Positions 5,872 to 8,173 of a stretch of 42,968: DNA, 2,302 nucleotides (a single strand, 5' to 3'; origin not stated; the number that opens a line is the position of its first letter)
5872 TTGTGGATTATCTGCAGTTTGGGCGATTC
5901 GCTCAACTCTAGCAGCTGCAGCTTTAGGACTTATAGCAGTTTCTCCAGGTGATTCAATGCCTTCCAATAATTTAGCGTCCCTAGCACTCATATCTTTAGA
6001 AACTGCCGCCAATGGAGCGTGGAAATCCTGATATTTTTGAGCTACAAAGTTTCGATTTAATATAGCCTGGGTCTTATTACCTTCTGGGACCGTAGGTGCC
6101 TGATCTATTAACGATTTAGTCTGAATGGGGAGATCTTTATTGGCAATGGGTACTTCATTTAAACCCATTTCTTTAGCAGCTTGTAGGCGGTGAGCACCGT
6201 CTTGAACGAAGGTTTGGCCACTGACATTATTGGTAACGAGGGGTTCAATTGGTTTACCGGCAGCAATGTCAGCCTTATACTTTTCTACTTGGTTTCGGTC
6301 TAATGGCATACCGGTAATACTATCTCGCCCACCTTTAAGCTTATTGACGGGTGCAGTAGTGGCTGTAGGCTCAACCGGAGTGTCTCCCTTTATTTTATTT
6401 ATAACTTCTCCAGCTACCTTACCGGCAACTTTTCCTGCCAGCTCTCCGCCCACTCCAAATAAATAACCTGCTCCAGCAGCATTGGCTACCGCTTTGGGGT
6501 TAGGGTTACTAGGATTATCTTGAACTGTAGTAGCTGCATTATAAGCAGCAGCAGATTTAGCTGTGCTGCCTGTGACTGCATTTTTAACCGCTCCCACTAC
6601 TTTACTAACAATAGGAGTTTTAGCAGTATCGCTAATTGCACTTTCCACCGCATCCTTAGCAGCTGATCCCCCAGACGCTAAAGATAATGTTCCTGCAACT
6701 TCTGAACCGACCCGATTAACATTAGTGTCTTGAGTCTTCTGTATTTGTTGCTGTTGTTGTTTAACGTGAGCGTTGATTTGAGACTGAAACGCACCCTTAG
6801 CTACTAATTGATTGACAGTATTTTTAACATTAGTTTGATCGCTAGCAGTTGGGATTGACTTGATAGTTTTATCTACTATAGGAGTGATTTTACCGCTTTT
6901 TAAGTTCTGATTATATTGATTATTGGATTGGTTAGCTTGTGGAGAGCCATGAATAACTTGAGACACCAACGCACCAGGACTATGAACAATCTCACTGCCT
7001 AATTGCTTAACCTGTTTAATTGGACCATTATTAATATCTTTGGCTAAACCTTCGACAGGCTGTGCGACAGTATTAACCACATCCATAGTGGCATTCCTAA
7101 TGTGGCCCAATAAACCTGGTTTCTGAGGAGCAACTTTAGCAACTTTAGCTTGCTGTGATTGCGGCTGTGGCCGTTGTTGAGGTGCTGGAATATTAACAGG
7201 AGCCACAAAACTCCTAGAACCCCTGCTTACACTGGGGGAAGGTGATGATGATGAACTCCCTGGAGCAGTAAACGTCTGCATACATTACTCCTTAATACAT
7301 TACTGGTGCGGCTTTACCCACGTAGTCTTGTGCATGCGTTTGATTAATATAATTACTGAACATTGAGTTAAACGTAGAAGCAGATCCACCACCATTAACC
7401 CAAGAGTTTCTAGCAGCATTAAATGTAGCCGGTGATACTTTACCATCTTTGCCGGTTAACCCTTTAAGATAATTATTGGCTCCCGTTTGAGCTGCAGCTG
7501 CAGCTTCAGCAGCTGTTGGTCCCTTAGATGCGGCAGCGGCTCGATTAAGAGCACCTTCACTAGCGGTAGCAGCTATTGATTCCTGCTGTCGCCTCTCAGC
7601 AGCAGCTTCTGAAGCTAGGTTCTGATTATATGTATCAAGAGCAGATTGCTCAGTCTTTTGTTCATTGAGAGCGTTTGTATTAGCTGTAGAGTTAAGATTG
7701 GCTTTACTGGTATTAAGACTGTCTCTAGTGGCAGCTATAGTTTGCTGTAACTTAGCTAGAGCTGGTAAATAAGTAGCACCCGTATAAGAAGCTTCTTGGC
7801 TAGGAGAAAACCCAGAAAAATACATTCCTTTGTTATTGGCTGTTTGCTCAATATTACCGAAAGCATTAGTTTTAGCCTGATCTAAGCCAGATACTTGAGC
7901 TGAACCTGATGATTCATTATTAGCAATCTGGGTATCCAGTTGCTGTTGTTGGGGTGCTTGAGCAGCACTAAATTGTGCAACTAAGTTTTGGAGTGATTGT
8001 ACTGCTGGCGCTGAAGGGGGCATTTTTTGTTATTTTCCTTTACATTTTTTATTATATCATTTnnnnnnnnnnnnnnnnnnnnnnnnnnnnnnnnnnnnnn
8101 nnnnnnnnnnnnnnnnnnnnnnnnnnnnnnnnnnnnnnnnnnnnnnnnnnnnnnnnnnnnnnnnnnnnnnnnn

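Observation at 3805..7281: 1158-aa virion-module protein carrying a ParB/Srx-like domain: candidate injected polyvalent protein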

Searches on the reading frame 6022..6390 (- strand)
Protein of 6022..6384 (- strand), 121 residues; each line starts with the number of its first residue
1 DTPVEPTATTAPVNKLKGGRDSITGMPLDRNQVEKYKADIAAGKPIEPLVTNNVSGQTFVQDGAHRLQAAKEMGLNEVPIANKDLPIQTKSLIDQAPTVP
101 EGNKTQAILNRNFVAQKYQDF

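Call 10: search_protein_families(library=pfam, proteins=[window:6022-6384:-], max_evalue=1)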
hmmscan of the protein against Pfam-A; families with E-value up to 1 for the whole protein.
window:6022-6384:- (121 aa): 1 family
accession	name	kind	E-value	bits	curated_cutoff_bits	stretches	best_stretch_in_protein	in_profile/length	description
PF02195.25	ParB_N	-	0.016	15.7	26.3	1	28-86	22-81/95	ParB N-terminal domain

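Call 25: search_solved_structures(query=window:6022-6384:-, max_evalue=10, show_alignments=3)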
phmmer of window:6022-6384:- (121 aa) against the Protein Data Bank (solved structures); distinct sequences matched with E-value up to 10: 5.
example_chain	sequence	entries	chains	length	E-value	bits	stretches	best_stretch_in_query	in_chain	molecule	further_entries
6nr6_A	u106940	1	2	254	0.24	14.9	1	30-80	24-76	Bifunctional transcriptional regulator/O-phospho-L-serine synthase SbnI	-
5ujd_A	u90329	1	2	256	0.46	14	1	30-80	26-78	Siderophore biosynthesis protein SbnI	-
5uje_A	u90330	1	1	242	0.5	13.9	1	32-81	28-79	SbnI protein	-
6g26_E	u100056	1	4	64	0.54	13.8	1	60-94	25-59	HicA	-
4c26_A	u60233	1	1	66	0.58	13.7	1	60-94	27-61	HICA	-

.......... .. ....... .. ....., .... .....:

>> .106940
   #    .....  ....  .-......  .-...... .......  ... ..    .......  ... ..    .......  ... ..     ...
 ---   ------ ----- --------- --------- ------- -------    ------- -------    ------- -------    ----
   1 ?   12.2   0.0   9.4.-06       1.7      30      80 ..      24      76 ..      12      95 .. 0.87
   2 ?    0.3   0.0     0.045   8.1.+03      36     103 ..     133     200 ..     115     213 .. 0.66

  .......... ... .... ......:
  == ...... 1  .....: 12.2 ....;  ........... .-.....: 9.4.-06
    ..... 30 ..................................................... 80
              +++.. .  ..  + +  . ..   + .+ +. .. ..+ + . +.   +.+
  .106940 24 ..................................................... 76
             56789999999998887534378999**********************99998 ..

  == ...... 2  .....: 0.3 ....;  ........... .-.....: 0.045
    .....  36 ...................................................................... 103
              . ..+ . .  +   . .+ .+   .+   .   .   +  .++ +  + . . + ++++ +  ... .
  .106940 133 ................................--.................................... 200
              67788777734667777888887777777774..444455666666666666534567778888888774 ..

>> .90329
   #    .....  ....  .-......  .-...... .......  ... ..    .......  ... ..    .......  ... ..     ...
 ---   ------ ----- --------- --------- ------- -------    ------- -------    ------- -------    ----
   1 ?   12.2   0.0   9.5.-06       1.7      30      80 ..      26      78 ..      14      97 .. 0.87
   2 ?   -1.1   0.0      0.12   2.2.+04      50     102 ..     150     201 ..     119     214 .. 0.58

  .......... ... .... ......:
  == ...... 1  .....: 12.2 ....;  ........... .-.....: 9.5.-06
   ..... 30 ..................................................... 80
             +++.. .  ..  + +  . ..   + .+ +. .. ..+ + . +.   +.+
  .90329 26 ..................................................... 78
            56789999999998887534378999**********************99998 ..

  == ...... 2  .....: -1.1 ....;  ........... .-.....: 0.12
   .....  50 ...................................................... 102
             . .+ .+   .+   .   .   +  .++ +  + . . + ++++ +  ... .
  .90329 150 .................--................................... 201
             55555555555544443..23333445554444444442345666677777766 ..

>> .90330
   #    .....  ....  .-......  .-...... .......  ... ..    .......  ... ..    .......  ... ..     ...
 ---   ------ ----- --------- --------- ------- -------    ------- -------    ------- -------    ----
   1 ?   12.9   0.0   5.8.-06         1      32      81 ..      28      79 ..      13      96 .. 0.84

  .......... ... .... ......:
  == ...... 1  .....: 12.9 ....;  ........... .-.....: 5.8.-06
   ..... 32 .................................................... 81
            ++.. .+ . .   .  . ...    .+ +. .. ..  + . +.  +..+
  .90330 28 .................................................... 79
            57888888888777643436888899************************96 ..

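Call 26: search_protein_families(library=ncbifam, proteins=[window:6022-6384:-], max_evalue=1)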
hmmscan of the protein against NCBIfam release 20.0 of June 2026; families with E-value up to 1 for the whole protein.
window:6022-6384:- (121 aa): 2 families
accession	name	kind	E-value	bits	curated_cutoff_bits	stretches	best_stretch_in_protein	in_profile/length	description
NF033589.0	staphy_B_SbnI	equivalog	0.0031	16.9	350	1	30-82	24-78/254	bifunctional transcriptional regulator/O-phospho-L-serine synthase SbnI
TIGR00180.1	parB_part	domain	0.06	13.1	58.45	1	45-90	41-89/186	ParB/RepB/Spo0J family partition protein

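Call 39: search_solved_structures(query=A1, max_evalue=10, show_alignments=4)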
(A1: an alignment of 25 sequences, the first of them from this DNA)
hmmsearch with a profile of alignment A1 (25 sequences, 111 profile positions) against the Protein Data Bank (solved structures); distinct sequences matched with E-value up to 10: 28.
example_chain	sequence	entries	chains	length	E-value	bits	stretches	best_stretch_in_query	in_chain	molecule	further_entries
5uje_A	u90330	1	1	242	1.2e-09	41.6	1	5-92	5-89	SbnI protein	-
5ujd_A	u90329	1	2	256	1.8e-08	37.7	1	5-87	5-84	Siderophore biosynthesis protein SbnI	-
6nr6_A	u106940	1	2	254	2.2e-08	37.5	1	6-87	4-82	Bifunctional transcriptional regulator/O-phospho-L-serine synthase SbnI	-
7nfu_A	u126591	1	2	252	8.1e-07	32.4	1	27-95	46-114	Nucleoid occlusion protein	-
7ng0_A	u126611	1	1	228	9.5e-07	32.2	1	27-95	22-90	Nucleoid occlusion protein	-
7bnr_A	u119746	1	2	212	1.7e-06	31.4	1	12-91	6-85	ParB family protein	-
7o0n_A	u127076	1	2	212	2.8e-06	30.7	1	13-91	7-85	ParB family protein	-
7bnk_A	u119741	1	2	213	3.8e-06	30.3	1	13-91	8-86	ParB family protein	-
6sdk_A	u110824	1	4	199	0.00055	23.3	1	12-89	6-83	Stage 0 sporulation protein J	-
6t1f_A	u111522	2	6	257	0.0013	22.1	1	14-86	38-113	Chromosome-partitioning protein ParB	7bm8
6ky4_A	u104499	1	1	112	0.0034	20.8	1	27-90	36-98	Sulfiredoxin, chloroplastic/mitochondrial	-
1vz0_A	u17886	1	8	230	0.0051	20.2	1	31-90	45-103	Chromosome-partitioning protein Spo0J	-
3hy2_X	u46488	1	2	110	0.017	18.5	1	28-85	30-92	Sulfiredoxin-1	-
3cyi_A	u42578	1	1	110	0.03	17.7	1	28-85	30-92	Sulfiredoxin-1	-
7ol9_A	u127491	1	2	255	0.035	17.5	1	29-95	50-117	Nucleoid occlusion protein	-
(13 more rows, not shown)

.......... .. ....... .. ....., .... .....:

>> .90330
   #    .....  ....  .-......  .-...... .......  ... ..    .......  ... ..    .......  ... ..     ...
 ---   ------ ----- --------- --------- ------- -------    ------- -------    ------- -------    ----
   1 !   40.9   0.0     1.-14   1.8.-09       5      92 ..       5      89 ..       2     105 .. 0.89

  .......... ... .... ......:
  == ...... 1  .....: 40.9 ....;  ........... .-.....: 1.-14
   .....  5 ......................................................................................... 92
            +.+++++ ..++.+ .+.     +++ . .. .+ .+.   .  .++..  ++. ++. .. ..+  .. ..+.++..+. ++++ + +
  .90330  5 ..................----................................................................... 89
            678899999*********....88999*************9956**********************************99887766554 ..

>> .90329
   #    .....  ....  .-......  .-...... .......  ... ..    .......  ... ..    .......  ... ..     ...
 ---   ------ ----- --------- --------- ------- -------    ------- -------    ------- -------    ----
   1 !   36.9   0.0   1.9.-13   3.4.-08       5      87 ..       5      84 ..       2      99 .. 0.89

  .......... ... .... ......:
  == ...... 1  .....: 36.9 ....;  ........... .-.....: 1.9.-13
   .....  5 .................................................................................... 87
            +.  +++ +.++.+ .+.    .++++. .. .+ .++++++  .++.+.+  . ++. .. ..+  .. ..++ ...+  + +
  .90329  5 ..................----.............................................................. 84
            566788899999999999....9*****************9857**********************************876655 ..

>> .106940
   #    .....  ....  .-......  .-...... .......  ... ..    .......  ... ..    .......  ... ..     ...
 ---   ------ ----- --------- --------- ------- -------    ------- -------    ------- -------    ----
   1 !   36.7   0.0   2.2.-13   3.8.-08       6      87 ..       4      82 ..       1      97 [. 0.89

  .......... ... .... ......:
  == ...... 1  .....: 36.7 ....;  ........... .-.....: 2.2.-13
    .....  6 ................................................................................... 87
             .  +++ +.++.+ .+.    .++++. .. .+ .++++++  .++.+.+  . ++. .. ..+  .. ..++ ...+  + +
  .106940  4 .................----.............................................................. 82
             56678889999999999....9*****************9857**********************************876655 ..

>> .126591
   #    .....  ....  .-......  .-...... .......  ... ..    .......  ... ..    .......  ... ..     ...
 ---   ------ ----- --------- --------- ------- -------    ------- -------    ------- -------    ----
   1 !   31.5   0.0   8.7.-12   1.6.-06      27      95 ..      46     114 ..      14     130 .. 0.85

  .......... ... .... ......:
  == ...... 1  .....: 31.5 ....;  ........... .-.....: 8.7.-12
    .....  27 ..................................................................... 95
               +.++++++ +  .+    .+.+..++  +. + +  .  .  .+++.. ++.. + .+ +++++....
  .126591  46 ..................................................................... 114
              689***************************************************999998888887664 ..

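Call 40: search_protein_families(library=pfam, alignment_id=A1, max_evalue=0.1)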
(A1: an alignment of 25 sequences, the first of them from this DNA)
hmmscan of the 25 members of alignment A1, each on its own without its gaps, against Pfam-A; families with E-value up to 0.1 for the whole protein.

A. member 1, seq(114 aa): 1 family
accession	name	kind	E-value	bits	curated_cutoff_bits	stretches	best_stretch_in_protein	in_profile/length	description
PF02195.25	ParB_N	-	0.018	15.5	26.3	1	30-88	22-81/95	ParB N-terminal domain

B. families by the number of members that match (of 25 scanned): 8 families
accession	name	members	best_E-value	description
PF02195.25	ParB_N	20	1.9e-07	ParB N-terminal domain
PF03235.19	GmrSD_N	4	0.0051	GmrSD restriction endonuclease, N-terminal domain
PF20188.4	DUF6551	3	0.0026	Family of unknown function (DUF6551)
PF08857.17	ParBc_2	3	0.0066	Putative ParB-like nuclease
PF06245.16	DUF1015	2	0.012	Protein of unknown function (DUF1015)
PF04316.19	FlgM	1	0.032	Anti-sigma-28 factor, FlgM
PF06832.18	BiPBP_C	1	0.067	Penicillin-Binding Protein C-terminus Family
PF22162.2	PFIN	1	0.083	Plasmid Fertility inhibition factor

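Call 53: predict_structure(alignment_id=A1)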
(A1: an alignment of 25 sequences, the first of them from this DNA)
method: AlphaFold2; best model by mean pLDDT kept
length: 114 residues; sequences in the alignment: 25
mean_pLDDT: 76.4   pTM: 0.59
mean pLDDT of the five models: 76.4, 73.7, 72.9, 72.4, 68.7
residues with pLDDT >= 90: 50; 70-90: 20; 50-70: 30; < 50: 14
segments of 3 or more residues with pLDDT < 50: 102-105
pLDDT, mean of each block of 10 residues (from residue 1): 57 90 66 95 93 90 91 95 74 50 49 50
secondary structure, 60 per line:
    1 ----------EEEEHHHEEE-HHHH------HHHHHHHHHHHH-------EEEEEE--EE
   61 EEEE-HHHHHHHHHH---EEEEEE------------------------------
elements in order: E11-14 E18-20 H22-25 H32-43 E51-56 E59-64 H66-75 E79-84

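Call 55: fold_search(model_id=the predicted structure, library=pdb)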
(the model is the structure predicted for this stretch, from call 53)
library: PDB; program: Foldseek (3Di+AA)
matches with E <= 10: 277; with E <= 0.001: 30
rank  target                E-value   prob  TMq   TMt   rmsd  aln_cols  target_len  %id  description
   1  6ky4                  2.5e-06  1.00  0.58  0.72   1.8        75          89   20  Crystal structure of Sulfiredoxin from Arabidopsis thaliana (released 2019-10-16)
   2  7bnk_B                4.2e-05  1.00  0.57  0.35   2.5        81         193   20  Crystal structure of ParB from Myxococcus xanthus bound to CDP and Monothiophosphate (released 2021-09-08)
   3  7bnk_A                4.5e-05  1.00  0.57  0.35   2.5        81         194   20  Crystal structure of ParB from Myxococcus xanthus bound to CDP and Monothiophosphate (released 2021-09-08)
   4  5ujd_A                4.8e-05  1.00  0.54  0.26   2.1        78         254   24  SbnI from Staphylococcus pseudintermedius (released 2018-01-24)
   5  7bnr_A                5.2e-05  1.00  0.59  0.36   6.8        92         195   17  Crystal structure of a ParB Q52A mutant from Myxococcus xanthus bound to CTPyS (released 2021-09-08)
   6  7o0n_A                5.5e-05  1.00  0.56  0.34   2.5        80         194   21  Crystal structure of a ParB E93A mutant from Myxococcus xanthus bound to CDP and monothiophosphate (released 2021-09-15)
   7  7ng0                  5.9e-05  1.00  0.59  0.35   4.2        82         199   22  Crystal structure of N- and C-terminally truncated Geobacillus thermoleovorans nucleoid occlusion protein Noc (released 2021-02-17)
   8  7ol9_B                5.9e-05  1.00  0.54  0.32   4.6        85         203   20  Crystal structure of C-terminally truncated Bacillus subtilis nucleoid occlusion protein (Noc) complexed to the Noc-bi (released 2022-03-09)
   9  5k5d_B                7.2e-05  1.00  0.55  0.27   5.6        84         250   26  Structure of the C2221 form of Pnob8-like ParB-N domain (released 2016-06-15)
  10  7ol9_A                1.1e-04  1.00  0.55  0.33   4.9        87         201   20  Crystal structure of C-terminally truncated Bacillus subtilis nucleoid occlusion protein (Noc) complexed to the Noc-bi (released 2022-03-09)
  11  5k5a                  1.1e-04  1.00  0.51  0.24   2.7        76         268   28  Structure of the pNOB8-like ParB N-domain (released 2016-06-15)
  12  7nfu_A                1.1e-04  1.00  0.56  0.30   4.5        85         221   21  Crystal structure of C-terminally truncated Geobacillus thermoleovorans nucleoid occlusion protein Noc (released 2021-02-17)
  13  7bnr_B                1.3e-04  1.00  0.58  0.35   2.3        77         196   19  Crystal structure of a ParB Q52A mutant from Myxococcus xanthus bound to CTPyS (released 2021-09-08)
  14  7nfu_B                1.5e-04  1.00  0.54  0.31   4.8        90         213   21  Crystal structure of C-terminally truncated Geobacillus thermoleovorans nucleoid occlusion protein Noc (released 2021-02-17)
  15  5uje                  1.7e-04  1.00  0.53  0.26   1.9        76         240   26  SbnI with C-terminal truncation from Staphylococcus aureus (released 2018-01-24)
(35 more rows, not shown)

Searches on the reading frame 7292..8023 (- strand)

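Call 6: search_protein_families(library=phrogs, proteins=[window:7292-8023:-], max_evalue=0.001)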
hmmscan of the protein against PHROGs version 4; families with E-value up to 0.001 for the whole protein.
window:7292-8023:- (243 aa): 0 families

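Call 10: search_protein_families(library=pfam, proteins=[window:7292-8023:-], max_evalue=1)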
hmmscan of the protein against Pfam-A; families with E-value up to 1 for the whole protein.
window:7292-8023:- (243 aa): 1 family
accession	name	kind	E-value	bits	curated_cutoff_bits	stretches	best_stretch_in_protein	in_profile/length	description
PF19939.4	DUF6401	-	0.13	13.2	29.2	1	89-161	4-67/82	Family of unknown function (DUF6401)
